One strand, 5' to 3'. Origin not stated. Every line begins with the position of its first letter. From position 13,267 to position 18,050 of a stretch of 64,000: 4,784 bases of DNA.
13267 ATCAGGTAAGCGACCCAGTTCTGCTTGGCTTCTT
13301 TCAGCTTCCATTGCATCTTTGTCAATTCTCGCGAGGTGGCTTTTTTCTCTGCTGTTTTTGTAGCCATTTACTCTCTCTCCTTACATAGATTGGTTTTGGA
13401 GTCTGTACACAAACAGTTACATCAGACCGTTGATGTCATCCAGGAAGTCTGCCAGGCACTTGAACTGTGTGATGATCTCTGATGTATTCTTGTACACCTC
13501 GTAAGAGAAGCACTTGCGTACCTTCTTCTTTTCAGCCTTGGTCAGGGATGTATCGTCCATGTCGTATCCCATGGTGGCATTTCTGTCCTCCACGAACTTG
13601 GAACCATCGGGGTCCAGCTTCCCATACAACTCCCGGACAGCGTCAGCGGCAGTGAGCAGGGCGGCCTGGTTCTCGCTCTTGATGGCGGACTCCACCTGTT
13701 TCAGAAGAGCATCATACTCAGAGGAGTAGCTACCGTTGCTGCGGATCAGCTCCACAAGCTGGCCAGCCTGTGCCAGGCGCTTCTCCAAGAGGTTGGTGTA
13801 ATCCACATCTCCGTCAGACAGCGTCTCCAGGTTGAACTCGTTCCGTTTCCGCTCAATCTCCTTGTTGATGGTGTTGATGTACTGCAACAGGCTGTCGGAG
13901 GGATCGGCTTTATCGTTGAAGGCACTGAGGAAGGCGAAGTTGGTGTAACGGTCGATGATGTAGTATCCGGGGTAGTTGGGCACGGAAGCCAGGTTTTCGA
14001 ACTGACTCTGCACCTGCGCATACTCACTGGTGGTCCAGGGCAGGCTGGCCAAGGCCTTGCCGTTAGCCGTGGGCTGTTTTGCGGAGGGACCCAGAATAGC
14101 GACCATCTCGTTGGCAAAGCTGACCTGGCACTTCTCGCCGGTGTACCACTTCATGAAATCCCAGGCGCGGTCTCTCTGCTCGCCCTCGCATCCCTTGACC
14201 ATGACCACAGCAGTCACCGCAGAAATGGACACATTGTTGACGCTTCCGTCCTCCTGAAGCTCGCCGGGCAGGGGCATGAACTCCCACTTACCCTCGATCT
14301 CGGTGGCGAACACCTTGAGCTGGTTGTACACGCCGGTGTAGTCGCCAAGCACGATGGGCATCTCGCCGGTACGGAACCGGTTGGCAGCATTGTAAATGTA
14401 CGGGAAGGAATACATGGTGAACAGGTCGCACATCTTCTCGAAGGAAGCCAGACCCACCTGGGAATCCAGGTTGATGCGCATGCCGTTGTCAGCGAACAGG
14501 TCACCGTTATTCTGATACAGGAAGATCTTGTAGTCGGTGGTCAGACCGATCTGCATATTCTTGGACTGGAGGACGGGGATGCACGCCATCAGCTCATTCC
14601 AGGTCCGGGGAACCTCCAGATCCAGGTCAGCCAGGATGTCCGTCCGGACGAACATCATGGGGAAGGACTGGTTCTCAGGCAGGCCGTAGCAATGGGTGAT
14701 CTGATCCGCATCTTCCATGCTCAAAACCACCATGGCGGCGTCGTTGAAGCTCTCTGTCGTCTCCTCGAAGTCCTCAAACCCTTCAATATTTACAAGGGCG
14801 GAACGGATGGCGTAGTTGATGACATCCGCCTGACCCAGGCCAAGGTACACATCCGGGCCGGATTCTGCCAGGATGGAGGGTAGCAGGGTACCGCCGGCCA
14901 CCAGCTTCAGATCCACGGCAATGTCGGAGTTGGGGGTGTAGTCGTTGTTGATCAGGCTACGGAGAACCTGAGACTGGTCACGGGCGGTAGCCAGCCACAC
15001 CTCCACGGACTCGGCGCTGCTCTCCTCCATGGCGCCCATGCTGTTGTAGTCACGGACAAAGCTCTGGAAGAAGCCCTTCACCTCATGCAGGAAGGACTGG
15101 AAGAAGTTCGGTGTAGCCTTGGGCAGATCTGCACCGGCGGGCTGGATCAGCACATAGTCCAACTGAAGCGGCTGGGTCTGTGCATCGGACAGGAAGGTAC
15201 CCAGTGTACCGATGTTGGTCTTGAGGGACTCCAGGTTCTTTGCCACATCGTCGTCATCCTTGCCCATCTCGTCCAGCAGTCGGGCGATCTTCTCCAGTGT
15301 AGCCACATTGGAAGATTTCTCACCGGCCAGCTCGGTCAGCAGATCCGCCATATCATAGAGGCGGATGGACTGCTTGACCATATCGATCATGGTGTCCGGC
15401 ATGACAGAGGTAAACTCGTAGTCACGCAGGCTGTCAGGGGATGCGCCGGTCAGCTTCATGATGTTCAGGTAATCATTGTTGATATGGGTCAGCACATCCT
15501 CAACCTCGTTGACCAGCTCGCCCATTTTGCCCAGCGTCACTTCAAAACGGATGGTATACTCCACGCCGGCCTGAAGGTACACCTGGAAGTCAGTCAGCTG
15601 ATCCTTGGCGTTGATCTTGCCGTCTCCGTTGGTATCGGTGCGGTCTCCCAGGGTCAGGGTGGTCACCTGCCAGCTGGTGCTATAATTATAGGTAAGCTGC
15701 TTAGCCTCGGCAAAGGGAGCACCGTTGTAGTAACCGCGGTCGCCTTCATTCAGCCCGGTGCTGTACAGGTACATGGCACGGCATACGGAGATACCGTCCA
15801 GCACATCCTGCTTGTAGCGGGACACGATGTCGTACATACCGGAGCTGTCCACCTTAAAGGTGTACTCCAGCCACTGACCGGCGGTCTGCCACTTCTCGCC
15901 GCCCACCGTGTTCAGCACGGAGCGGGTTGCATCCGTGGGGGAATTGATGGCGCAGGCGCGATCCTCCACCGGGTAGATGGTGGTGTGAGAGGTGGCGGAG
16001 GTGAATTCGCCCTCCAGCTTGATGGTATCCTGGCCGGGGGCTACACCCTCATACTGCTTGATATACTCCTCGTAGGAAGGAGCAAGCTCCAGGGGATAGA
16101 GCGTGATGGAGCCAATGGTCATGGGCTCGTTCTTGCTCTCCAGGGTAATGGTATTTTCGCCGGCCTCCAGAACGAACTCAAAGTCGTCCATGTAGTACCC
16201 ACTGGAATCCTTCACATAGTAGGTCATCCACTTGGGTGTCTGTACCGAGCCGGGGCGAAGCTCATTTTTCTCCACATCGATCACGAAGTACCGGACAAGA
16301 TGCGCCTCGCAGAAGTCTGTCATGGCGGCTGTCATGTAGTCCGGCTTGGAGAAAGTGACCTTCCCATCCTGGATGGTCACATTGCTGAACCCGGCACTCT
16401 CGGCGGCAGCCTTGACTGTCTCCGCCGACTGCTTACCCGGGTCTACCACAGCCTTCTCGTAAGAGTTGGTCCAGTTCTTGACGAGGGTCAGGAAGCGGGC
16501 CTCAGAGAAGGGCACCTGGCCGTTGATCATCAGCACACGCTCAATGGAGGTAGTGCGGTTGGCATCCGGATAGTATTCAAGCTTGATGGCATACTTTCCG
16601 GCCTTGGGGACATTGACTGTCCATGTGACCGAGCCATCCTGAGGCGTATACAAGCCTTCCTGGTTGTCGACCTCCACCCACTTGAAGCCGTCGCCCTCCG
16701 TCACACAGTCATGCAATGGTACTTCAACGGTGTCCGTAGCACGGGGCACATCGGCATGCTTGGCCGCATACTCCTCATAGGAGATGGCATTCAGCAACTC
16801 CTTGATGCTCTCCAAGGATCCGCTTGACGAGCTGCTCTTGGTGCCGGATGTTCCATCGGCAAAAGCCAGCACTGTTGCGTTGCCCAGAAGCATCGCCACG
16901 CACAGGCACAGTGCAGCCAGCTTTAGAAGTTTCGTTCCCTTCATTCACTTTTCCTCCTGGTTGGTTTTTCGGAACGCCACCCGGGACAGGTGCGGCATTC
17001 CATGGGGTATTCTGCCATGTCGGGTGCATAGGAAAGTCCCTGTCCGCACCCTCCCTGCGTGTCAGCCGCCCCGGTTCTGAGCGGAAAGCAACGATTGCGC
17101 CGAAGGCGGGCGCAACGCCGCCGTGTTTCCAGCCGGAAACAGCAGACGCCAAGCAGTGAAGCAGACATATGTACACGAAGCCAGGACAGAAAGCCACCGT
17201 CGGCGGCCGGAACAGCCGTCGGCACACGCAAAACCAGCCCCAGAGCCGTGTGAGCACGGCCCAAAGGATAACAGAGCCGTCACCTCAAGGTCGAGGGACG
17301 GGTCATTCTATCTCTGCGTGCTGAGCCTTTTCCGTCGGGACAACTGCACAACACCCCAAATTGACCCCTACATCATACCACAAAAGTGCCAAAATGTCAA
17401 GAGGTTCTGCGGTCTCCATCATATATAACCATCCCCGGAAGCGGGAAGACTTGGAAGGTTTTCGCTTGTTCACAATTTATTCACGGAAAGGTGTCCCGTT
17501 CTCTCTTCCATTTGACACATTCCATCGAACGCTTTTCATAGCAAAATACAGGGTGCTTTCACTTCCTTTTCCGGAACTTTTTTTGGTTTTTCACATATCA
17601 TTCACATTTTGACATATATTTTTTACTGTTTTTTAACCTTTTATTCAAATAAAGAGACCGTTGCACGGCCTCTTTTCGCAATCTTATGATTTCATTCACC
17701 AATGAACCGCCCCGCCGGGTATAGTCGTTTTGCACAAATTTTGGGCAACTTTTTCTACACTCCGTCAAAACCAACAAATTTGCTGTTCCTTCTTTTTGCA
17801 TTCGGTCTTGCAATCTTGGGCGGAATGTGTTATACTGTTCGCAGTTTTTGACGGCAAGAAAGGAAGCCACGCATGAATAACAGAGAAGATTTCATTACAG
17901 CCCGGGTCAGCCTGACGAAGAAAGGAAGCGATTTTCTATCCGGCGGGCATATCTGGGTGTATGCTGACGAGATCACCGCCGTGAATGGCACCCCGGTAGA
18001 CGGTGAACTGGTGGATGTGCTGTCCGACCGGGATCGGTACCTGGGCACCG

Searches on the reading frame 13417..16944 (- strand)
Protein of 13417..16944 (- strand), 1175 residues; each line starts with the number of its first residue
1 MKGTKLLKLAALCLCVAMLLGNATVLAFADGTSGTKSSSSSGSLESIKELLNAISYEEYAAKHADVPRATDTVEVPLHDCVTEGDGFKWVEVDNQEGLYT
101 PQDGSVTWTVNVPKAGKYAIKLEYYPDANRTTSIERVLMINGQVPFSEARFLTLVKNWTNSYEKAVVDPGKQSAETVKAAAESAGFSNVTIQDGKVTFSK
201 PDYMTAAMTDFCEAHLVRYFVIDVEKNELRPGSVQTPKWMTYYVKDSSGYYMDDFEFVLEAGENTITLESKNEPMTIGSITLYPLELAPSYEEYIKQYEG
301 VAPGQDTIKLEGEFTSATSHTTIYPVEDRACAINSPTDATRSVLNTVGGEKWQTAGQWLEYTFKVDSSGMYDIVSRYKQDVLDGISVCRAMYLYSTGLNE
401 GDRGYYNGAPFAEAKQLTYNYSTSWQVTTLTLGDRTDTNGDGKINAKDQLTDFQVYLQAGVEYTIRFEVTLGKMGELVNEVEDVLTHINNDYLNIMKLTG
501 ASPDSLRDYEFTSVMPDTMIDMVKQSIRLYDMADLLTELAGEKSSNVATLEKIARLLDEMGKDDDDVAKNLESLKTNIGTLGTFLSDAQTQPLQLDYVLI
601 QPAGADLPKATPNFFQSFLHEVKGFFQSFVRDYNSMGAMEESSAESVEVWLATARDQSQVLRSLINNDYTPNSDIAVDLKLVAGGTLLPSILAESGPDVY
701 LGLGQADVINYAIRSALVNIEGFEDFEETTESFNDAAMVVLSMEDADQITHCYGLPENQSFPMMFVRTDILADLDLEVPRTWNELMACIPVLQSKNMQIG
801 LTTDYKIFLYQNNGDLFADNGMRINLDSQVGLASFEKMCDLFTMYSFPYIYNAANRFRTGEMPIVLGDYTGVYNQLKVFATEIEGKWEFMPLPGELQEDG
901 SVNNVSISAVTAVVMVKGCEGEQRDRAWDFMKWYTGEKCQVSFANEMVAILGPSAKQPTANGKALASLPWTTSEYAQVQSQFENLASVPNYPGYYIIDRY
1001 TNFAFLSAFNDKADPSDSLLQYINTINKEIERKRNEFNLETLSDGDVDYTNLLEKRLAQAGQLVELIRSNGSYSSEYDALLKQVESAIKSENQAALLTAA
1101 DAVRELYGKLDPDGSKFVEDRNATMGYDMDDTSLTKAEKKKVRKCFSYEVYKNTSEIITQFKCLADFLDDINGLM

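Call 5: search_protein_families(library=pfam, proteins=[window:13417-16944:-], max_evalue=0.01)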
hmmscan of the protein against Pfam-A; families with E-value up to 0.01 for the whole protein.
window:13417-16944:- (1175 aa): 3 families
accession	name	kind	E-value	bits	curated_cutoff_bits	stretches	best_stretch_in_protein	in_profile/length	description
PF13416.11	SBP_bac_8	-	6.2e-15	56.2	27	1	693-945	34-254/279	Bacterial extracellular solute-binding protein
PF16990.11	CBM_35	-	0.00037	21.2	28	0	104-144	36-73/121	Carbohydrate binding module (family 35)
PF25275.1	Golvesin_C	-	0.0005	20.6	31.6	0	103-134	40-71/132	Golvesin C-terminal domain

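Call 8: search_protein_families(library=ncbifam, proteins=[window:13417-16944:-], max_evalue=0.01)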
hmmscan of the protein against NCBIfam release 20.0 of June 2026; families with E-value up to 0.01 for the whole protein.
window:13417-16944:- (1175 aa): 0 families

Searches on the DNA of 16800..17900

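Call 73: search_rna_families(source=window, start=16800, end=17900, threshold=evalue, max_evalue=1)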
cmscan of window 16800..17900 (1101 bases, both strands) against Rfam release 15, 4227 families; matches with E-value up to 1: 2.
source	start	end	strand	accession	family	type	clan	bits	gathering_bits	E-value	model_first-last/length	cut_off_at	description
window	17634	17708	-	RF02621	BSnc120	Gene; sRNA;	-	22.2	114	0.032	1-88/88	no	Brucella sRNA 120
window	17119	17187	-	RF02246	Six3os1_1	Gene; lncRNA;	-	16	50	0.79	1-87/87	no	Six3os1 conserved region 1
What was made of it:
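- Tried and rejected: Rfam on the 5' leader found nothing credible (call 73).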
